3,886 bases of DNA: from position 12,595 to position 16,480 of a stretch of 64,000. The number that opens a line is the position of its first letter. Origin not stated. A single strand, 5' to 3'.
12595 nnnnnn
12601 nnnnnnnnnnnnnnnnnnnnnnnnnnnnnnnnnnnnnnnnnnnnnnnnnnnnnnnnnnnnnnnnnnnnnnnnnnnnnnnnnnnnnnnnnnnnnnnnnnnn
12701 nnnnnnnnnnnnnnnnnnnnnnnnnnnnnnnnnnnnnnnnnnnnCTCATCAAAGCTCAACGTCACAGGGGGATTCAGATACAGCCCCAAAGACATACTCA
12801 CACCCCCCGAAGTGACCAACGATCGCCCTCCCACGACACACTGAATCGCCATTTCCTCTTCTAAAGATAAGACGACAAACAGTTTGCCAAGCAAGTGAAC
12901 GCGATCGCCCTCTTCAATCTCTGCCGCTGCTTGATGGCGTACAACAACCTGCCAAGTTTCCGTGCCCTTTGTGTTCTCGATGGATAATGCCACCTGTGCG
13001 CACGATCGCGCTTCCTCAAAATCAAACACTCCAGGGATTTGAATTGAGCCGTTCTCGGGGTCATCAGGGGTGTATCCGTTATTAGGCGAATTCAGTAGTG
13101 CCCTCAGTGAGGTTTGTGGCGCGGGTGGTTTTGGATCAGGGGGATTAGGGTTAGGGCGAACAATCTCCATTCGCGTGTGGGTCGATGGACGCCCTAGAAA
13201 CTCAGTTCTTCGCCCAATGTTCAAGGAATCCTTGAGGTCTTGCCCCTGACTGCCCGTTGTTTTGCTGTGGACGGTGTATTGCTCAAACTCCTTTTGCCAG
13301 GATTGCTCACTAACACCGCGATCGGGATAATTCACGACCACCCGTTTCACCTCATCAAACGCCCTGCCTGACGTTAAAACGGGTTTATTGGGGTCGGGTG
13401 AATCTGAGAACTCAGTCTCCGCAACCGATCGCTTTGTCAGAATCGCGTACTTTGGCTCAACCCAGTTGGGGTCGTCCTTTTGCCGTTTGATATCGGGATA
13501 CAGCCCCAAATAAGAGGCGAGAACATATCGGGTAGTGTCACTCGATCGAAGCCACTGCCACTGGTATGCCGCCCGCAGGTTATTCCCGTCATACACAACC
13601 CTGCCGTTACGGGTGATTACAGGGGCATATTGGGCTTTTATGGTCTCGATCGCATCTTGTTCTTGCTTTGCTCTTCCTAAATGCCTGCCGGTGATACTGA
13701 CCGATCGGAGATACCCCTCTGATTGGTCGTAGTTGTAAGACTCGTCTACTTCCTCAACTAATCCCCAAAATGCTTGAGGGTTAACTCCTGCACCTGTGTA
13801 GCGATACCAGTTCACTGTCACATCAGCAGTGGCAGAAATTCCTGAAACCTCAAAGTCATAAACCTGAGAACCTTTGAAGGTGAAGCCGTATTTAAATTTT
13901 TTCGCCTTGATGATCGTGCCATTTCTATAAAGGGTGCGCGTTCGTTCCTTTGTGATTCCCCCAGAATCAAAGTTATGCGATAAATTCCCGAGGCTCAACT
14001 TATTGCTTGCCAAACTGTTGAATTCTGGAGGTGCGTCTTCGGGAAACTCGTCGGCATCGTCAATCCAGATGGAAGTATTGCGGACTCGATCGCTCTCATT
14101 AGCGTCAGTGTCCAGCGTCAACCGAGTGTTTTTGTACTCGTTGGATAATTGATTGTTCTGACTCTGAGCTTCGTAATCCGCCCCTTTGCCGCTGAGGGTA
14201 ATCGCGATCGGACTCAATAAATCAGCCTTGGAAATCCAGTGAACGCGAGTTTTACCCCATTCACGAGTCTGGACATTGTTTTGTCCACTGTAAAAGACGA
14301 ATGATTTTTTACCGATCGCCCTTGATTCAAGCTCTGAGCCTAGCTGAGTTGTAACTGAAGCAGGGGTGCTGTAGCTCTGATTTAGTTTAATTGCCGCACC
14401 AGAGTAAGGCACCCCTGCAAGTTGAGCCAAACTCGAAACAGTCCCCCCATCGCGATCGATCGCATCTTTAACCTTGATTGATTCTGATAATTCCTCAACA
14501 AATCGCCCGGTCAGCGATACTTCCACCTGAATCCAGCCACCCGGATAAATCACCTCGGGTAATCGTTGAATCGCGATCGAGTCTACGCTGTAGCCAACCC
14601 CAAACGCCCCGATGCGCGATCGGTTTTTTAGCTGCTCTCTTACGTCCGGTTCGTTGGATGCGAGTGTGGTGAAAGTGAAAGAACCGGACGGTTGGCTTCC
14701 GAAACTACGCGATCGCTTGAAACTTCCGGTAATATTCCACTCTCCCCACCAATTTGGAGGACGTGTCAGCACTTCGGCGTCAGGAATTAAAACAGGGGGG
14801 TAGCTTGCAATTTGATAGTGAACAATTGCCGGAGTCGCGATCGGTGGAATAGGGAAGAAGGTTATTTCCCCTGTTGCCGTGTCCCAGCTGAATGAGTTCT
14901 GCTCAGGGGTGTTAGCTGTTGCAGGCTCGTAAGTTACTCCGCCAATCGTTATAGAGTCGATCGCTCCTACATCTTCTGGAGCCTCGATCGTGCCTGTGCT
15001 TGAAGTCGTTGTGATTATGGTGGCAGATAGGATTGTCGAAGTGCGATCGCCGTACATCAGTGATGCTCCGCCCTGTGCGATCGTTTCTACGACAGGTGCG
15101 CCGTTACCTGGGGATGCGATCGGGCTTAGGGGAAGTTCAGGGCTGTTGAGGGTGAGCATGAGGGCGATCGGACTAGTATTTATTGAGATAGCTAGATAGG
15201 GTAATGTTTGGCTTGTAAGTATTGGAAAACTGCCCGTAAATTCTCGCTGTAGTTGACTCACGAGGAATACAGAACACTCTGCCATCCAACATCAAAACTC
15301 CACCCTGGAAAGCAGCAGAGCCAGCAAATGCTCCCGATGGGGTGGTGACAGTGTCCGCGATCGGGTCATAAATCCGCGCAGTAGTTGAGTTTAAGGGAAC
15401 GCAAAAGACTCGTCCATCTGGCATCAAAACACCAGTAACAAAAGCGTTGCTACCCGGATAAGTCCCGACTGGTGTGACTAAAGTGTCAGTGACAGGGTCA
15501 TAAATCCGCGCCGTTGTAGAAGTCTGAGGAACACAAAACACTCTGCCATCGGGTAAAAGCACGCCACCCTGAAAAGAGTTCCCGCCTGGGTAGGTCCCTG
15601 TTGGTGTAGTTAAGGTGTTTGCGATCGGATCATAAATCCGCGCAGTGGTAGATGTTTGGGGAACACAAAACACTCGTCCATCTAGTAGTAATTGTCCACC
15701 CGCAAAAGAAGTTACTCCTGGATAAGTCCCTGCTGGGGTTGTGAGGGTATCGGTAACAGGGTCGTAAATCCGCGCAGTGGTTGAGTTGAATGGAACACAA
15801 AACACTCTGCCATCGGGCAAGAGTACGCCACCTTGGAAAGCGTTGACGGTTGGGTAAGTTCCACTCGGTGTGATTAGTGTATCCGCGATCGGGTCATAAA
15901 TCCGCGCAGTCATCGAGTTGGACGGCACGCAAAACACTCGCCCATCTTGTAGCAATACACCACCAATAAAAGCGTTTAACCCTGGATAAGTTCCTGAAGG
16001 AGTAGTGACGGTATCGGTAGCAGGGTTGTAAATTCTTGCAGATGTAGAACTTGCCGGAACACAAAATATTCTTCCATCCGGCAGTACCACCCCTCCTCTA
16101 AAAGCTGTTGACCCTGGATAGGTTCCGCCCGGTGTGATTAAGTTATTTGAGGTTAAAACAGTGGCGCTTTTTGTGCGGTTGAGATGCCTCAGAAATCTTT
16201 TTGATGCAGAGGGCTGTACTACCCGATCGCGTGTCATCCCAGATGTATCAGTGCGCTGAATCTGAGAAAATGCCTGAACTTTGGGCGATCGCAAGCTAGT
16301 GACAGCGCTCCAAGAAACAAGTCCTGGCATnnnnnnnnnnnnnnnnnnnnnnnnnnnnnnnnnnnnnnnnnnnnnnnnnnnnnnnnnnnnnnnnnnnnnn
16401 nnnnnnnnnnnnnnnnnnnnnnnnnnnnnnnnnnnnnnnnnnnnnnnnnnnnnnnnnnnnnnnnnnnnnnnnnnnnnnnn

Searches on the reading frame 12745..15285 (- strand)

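Call 6: search_protein_families(library=phrogs, proteins=[window:12745-15285:-], max_evalue=0.00001)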
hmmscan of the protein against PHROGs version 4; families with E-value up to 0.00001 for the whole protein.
window:12745-15285:- (847 aa): 1 family
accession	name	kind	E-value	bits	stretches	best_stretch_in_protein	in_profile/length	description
phrog_15468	-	unknown function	1.8e-77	261.7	1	87-843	52-825/1704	-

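Call 7: search_protein_families(library=pfam, proteins=[window:12745-15285:-], max_evalue=0.001)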
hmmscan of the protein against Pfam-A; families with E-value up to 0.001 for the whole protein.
window:12745-15285:- (847 aa): 0 families

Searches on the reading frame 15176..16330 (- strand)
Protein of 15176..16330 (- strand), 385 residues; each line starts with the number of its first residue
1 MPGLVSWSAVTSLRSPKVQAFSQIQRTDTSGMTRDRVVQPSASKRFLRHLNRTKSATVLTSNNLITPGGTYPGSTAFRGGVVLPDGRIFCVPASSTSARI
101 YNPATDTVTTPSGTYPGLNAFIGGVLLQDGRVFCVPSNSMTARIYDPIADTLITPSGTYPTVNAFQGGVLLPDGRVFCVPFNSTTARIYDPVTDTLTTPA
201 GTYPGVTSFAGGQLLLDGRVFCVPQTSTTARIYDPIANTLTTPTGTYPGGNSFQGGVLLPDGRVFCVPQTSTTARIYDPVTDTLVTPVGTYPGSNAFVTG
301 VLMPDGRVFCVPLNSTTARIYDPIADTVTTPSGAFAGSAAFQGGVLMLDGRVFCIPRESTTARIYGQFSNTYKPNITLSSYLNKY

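Call 6: search_protein_families(library=phrogs, proteins=[window:15176-16330:-], max_evalue=0.00001)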
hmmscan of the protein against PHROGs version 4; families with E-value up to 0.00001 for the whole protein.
window:15176-16330:- (385 aa): 2 families
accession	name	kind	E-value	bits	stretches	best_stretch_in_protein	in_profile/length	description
phrog_7207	-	unknown function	8.3e-12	46.2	0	304-327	47-70/90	-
phrog_38250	-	unknown function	9.9e-09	36.2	0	105-122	33-50/86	-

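Call 7: search_protein_families(library=pfam, proteins=[window:15176-16330:-], max_evalue=0.001)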
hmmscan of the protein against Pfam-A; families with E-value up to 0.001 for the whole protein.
window:15176-16330:- (385 aa): 4 families
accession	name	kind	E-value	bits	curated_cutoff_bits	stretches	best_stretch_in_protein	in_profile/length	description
PF15513.11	DUF4651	-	6.5e-11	42.5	22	0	76-89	34-47/61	Domain of unknown function (DUF4651)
PF18602.6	Rap1a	-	1.6e-06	28.9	27.7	0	297-328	28-65/90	Rap1a immunity proteins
PF17577.7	ETM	-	0.00011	23.2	27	0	124-152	59-87/109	ECORI-T site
PF13540.12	RCC1_2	-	0.0005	20.3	22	0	125-134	13-22/30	Regulator of chromosome condensation (RCC1) repeat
